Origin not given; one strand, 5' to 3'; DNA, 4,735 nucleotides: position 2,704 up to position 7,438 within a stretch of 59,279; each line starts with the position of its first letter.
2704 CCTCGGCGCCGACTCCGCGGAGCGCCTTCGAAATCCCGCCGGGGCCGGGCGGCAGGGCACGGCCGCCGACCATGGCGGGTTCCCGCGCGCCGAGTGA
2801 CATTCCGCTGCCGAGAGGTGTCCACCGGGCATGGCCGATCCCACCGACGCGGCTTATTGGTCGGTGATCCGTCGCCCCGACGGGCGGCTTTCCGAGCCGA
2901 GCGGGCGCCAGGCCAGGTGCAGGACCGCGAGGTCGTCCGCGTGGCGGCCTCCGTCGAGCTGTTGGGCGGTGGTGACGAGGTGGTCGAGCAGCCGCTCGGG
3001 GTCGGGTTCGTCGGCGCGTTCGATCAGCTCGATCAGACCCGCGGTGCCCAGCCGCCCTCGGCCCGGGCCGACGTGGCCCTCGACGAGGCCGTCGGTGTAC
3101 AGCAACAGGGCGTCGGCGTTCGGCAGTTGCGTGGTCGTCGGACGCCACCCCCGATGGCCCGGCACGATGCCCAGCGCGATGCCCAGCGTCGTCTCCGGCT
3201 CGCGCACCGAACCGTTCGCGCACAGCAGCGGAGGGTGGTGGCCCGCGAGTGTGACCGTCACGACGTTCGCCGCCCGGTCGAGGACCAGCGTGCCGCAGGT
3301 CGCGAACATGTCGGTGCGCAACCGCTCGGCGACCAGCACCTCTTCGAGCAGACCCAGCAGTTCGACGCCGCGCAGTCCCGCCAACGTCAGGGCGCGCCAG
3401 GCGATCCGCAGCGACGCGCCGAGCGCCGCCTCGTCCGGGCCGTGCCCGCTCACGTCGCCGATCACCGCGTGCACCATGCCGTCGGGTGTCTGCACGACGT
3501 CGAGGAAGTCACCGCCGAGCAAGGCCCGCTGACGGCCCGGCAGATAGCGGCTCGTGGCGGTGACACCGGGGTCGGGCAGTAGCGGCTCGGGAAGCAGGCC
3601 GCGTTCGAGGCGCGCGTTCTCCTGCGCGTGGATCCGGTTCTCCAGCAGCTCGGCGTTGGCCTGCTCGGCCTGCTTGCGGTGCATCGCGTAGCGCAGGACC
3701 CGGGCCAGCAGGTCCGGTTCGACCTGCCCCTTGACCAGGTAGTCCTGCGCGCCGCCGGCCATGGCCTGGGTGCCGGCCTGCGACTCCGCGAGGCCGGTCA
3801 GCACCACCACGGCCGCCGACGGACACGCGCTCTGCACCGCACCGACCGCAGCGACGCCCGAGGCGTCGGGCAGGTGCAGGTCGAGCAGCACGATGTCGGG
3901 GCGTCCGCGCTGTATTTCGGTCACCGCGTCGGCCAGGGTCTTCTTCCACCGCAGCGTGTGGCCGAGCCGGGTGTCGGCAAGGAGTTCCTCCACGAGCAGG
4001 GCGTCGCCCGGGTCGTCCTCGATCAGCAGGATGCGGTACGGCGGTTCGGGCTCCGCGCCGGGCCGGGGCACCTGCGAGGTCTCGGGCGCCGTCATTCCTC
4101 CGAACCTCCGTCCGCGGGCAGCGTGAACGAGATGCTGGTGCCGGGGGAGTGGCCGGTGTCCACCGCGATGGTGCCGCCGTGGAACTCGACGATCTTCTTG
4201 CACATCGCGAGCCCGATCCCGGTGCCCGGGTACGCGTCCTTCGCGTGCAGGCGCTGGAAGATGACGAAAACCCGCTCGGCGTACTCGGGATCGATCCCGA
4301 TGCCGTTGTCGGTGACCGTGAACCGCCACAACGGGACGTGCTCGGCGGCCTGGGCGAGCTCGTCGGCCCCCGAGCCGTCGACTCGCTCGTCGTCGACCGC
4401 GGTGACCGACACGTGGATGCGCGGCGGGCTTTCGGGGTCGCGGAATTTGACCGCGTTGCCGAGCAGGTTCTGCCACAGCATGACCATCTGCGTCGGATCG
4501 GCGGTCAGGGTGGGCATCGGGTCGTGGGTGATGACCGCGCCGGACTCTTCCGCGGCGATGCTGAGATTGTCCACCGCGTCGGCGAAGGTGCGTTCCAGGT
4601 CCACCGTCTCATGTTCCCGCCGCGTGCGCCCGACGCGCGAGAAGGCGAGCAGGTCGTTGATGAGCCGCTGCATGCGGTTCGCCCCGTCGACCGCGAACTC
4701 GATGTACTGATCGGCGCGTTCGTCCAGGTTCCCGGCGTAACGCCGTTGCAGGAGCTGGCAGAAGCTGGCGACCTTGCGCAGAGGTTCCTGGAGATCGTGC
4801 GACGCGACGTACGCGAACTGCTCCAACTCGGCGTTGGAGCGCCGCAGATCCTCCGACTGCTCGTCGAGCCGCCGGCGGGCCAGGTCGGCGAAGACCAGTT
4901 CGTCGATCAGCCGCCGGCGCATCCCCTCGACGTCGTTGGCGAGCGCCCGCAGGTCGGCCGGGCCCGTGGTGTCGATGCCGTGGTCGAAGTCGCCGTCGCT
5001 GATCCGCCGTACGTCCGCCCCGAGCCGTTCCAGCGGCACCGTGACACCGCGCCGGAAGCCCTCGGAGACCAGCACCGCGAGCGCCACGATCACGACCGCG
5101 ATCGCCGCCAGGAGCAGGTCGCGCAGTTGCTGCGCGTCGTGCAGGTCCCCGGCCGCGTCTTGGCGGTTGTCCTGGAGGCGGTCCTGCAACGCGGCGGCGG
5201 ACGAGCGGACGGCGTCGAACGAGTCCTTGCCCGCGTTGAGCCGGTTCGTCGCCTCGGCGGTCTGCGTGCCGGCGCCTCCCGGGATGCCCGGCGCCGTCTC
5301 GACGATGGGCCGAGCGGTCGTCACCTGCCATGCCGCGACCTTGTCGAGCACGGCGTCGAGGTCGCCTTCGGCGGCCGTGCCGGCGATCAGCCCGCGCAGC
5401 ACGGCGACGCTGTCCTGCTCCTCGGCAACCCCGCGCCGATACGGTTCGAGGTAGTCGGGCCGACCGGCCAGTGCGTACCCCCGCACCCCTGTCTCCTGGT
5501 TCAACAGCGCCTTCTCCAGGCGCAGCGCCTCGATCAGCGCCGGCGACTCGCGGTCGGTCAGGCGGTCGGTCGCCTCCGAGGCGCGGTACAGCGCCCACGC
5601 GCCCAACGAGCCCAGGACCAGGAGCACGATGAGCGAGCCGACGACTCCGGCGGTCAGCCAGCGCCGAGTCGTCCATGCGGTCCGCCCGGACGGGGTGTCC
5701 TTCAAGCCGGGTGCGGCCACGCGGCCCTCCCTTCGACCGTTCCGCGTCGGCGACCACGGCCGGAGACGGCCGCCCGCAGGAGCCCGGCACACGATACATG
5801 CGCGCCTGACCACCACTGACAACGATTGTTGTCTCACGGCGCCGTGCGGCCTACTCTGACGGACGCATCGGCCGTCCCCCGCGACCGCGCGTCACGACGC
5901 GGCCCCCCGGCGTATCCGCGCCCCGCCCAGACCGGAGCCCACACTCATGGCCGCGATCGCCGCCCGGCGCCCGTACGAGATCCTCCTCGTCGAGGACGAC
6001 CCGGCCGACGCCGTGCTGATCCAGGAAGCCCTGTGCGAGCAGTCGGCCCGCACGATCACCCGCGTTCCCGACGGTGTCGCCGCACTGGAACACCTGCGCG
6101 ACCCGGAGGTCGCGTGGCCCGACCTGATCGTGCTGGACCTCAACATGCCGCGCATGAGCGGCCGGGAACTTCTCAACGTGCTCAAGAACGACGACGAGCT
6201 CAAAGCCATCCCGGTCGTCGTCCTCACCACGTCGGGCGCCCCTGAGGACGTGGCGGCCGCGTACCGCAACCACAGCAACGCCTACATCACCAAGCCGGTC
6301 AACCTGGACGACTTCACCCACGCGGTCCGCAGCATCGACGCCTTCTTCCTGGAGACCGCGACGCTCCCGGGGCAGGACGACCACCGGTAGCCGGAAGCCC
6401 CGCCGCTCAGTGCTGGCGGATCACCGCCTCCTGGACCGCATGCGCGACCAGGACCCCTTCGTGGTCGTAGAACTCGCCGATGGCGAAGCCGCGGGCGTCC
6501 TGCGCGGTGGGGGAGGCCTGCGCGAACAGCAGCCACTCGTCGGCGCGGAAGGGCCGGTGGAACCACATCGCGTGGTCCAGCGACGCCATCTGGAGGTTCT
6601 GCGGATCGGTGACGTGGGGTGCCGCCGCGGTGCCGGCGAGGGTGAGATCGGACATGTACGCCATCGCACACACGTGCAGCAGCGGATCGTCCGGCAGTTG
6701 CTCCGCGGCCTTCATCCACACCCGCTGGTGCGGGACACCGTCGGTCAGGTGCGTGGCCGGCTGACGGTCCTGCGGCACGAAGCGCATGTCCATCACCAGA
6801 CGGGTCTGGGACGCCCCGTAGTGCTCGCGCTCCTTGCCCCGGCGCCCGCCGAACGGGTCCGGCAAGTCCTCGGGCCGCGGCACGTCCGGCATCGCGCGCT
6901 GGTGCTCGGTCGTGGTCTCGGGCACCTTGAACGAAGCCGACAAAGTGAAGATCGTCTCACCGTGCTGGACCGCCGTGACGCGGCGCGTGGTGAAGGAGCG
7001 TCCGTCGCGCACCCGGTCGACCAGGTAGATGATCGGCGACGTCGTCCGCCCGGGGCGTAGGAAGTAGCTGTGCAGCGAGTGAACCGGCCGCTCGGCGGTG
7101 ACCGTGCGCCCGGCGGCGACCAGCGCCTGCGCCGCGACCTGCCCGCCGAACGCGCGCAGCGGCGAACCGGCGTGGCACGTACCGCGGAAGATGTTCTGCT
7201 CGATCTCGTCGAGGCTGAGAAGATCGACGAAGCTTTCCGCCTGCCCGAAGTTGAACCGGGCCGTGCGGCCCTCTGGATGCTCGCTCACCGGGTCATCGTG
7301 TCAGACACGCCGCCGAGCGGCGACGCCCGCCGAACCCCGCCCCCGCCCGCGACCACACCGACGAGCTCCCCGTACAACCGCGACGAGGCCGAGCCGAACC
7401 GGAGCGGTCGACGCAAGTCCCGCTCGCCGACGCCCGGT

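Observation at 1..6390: Compact SigB-type partner-switching island: CHASE3 kinase, receiver-PP2C phosphatase, two receiver paralogs, sigma factor and anti-sigma kinase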

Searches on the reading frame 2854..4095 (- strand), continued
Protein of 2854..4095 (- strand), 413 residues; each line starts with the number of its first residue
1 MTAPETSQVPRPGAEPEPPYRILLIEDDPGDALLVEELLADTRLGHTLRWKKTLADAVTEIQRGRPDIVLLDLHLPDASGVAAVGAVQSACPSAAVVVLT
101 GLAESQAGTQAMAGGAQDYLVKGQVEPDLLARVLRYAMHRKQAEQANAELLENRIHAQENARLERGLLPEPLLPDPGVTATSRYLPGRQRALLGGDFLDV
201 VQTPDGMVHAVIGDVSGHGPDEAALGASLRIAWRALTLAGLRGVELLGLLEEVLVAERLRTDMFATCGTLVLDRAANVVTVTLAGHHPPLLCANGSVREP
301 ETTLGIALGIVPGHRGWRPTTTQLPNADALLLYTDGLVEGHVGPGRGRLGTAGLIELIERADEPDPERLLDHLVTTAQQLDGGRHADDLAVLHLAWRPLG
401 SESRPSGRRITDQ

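Call 47: search_solved_structures(query=window:2854-4095:-, max_evalue=0.00001, show_alignments=3)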
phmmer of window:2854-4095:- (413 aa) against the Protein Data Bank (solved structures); distinct sequences matched with E-value up to 0.00001: 62 (the best 60 are shown).
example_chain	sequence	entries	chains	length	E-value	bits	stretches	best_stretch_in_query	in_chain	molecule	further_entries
3eq2_A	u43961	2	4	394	1e-14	57.6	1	61-340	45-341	Probable two-component response regulator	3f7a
3ke6_A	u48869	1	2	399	1.3e-14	57.2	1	156-346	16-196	Protein Rv1364c/MT1410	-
6oap_A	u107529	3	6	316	7.1e-12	48.2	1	20-173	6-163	Dual sensor histidine kinase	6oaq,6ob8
8svz_A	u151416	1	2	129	2e-09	40.2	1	21-137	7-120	Two-component response regulator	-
9rhz_C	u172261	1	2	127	2.5e-09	39.8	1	18-127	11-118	Chemotaxis protein CheY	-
6er7_A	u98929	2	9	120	8.6e-09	38.1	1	21-124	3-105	120aa long hypothetical chemotaxis protein (CheY)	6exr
3kht_A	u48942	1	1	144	1.4e-08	37.4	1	21-123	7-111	Response regulator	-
4iga_A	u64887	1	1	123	1.6e-08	37.2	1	21-128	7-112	Chemotaxis protein CheY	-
1tmy_A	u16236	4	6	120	1.6e-08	37.2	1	21-128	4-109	CHEY PROTEIN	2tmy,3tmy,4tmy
8q52_A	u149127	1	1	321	1.7e-08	37.1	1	15-123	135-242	Leucine-specific-binding protein,Chemotaxis protein CheY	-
1u0s_Y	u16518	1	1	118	1.7e-08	37.1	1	21-128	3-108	Chemotaxis protein cheY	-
3cfy_A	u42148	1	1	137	1.9e-08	36.9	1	21-145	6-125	Putative LuxO repressor protein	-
6zxm_A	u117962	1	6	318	2.8e-08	36.4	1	8-144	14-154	Putative GGDEF/response regulator receiver domain protein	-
6zxc_A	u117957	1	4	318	2.8e-08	36.4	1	8-144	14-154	Putative GGDEF/response regulator receiver domain protein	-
1zy2_A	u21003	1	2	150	6.3e-08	35.2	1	22-151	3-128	transcriptional regulator NtrC1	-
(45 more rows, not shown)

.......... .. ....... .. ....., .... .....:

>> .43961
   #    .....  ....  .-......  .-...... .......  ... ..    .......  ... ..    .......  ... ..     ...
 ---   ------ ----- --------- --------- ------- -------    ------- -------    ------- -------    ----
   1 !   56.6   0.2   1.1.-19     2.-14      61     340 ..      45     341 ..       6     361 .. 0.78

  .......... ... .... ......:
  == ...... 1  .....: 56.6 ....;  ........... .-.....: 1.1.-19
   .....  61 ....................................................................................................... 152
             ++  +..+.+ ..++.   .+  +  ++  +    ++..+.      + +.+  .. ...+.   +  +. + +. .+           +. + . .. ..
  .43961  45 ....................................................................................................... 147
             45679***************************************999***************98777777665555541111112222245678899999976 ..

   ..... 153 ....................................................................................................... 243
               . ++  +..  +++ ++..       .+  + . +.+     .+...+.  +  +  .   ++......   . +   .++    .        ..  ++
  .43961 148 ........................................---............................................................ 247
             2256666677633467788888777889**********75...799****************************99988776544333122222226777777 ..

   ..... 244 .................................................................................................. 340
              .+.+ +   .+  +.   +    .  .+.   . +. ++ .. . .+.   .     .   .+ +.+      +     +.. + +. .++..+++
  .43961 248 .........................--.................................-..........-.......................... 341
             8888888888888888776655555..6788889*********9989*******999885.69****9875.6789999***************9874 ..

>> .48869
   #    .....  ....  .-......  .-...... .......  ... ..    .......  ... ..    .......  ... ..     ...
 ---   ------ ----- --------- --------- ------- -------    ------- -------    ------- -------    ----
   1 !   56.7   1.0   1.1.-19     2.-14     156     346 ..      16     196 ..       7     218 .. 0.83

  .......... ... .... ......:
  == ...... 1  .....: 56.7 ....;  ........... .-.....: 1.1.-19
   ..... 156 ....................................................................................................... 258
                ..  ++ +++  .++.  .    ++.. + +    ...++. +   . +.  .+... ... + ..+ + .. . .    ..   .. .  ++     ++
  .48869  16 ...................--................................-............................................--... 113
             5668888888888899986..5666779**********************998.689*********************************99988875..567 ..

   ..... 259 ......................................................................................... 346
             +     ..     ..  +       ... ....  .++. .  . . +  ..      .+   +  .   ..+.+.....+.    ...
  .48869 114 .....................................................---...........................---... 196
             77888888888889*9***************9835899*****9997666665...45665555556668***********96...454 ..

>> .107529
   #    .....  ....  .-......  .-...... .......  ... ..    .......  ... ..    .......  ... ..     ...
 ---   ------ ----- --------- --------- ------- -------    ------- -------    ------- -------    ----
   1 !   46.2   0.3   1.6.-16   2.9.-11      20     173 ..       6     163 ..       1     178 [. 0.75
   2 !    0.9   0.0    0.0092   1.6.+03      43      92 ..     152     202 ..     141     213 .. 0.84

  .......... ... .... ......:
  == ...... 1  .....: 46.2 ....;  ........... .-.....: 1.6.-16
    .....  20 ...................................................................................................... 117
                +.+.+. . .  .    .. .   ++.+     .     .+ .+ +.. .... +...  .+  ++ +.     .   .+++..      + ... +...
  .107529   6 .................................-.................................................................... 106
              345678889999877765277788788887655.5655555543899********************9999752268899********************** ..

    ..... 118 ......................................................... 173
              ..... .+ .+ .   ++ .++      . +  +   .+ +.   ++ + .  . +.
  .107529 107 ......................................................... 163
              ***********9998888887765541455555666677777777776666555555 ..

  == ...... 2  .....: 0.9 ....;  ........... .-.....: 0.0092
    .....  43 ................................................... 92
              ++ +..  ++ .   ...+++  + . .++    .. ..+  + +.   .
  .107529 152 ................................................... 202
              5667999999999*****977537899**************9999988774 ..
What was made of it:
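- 2854..4095 (-): Receiver-PP2C phosphatase, 413 aa (RsfR/RsbY-like). The best PDB matches are the P. aeruginosa REC-PP2C protein (3eq2) and the Rv1364c PP2C domain (3ke6) (call 47).
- The best solved-structure match is the P. aeruginosa REC-PP2C protein 3eq2 (1e-14, call 47).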

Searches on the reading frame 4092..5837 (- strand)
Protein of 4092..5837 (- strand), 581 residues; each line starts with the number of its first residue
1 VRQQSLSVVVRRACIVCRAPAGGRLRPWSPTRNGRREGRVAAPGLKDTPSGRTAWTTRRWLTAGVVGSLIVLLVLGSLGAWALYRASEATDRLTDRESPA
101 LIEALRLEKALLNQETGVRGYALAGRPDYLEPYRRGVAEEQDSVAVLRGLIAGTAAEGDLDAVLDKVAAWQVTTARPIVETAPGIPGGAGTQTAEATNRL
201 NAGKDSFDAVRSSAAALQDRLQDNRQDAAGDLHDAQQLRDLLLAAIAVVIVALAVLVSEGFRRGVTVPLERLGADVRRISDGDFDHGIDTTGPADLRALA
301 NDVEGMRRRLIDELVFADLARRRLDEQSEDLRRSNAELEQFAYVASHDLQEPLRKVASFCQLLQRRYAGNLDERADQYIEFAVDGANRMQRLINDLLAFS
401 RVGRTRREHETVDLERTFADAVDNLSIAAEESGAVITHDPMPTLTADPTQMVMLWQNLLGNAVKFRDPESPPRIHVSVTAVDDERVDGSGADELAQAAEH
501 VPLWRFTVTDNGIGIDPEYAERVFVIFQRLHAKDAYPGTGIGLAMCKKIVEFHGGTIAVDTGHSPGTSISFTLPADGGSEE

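Call 9: search_protein_families(library=pfam, max_evalue=0.01, proteins=[window:4092-5837:-])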
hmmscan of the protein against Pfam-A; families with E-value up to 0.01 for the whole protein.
window:4092-5837:- (581 aa): 4 families
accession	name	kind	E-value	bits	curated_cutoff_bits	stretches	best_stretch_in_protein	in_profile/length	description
PF02518.31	HATPase_c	-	1e-20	74.7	26.4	1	447-576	2-110/111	Histidine kinase-, DNA gyrase B-, and HSP90-like ATPase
PF05227.19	CHASE3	-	2.9e-19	69.8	28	1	93-228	4-135/138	CHASE3 domain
PF00512.31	HisKA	-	2.1e-13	50.5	26.9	1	338-402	2-63/66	His Kinase A (phospho-acceptor) domain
PF00672.30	HAMP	-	1.2e-05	26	25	1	261-311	2-52/53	HAMP domain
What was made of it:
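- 4092..5720 (-): Membrane CHASE3-HAMP-HisKA-HATPase_c histidine kinase, 542 aa, non-hybrid (RsfS-like). Pfam (call 9).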

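Call 11: search_protein_families(library=ncbifam, max_evalue=0.001, proteins=[window:4092-5837:-])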
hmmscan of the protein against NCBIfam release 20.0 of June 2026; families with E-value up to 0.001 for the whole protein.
window:4092-5837:- (581 aa): 71 families (the best 25 are shown)
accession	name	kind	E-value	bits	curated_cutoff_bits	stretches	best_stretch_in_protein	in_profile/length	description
NF047465.1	hybrid_HK_LvrA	exception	3e-37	128.1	1200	1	324-574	586-817/819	hybrid histidine kinase/response regulator LvrA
TIGR02956.1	TMAO_torS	equivalog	1.7e-31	109.2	676.5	1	341-579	467-686/967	TMAO reductase system sensor histidine kinase/response regulator TorS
NF033092.0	HK_WalK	equivalog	4.5e-31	108.1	725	2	334-574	368-593/594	cell wall metabolism sensor histidine kinase WalK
NF046044.1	PnpS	equivalog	2.3e-28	99.3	400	1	336-574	168-390/390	two-component system histidine kinase PnpS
TIGR02966.1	phoR_proteo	equivalog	1.9e-25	89.6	334.2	1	339-572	115-332/333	phosphate regulon sensor histidine kinase PhoR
NF045911.1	TCSHisKinNblS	equivalog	2.3e-25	89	1000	1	338-573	388-618/621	two-component system sensor histidine kinase NblS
NF006800.0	PRK09303.1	equivalog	1.2e-23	83.7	342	1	323-574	136-376/383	histidine kinase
TIGR01386.1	cztS_silS_copS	subfamily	6.1e-23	81.5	292.55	1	227-568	151-451/457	heavy metal sensor histidine kinase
NF008318.0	PRK11107.1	equivalog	3.2e-22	78.4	890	1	236-575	172-518/920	two-component sensor histidine kinase BarA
NF045595.1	HK_scytonemin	equivalog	1.7e-21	76.3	865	1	339-574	416-634/637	scytonemin biosynthesis sensor histidine kinase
NF041880.1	EPS_EpsF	equivalog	3.9e-21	75.1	900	1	328-571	264-487/492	response regulator EpsF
NF008312.0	PRK11100.1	equivalog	8.1e-21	74.4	356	1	324-575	243-474/477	two-component system sensor histidine kinase CreC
NF040691.1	MtrAB_MtrB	equivalog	1.6e-20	73.6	450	1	238-578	186-495/507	MtrAB system histidine kinase MtrB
NF008468.0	PRK11360.1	equivalog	3.6e-20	71.9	646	1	315-577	373-610/616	two-component system sensor histidine kinase AtoS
NF007793.0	PRK10490.1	equivalog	9e-20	70.3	1123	1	318-576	641-883/895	two-component system sensor histidine kinase KdpD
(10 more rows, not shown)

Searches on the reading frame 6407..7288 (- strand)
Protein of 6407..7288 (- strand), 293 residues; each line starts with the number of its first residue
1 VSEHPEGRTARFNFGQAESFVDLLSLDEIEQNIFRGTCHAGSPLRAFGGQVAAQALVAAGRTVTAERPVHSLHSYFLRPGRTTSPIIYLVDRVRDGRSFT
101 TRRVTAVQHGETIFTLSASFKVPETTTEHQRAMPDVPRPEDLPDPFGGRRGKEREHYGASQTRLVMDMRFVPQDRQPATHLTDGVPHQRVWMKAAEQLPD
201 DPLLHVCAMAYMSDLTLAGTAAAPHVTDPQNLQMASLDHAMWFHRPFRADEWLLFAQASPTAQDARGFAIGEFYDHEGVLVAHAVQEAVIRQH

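Call 9: search_protein_families(library=pfam, max_evalue=0.01, proteins=[window:6407-7288:-])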
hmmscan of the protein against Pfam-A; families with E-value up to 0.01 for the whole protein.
window:6407-7288:- (293 aa): 3 families
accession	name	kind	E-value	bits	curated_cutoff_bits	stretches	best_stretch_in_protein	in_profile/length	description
PF02551.21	Acyl_CoA_thio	-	2.4e-42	144.4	21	2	183-288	26-131/132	Acyl-CoA thioesterase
PF20789.3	4HBT_3C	-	5.3e-27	95.2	24.1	1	154-290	15-140/140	Acyl-CoA thioesterase C-terminal domain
PF13622.12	4HBT_3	-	9.5e-22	77.5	24.3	1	45-120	10-82/83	Acyl-CoA thioesterase N-terminal domain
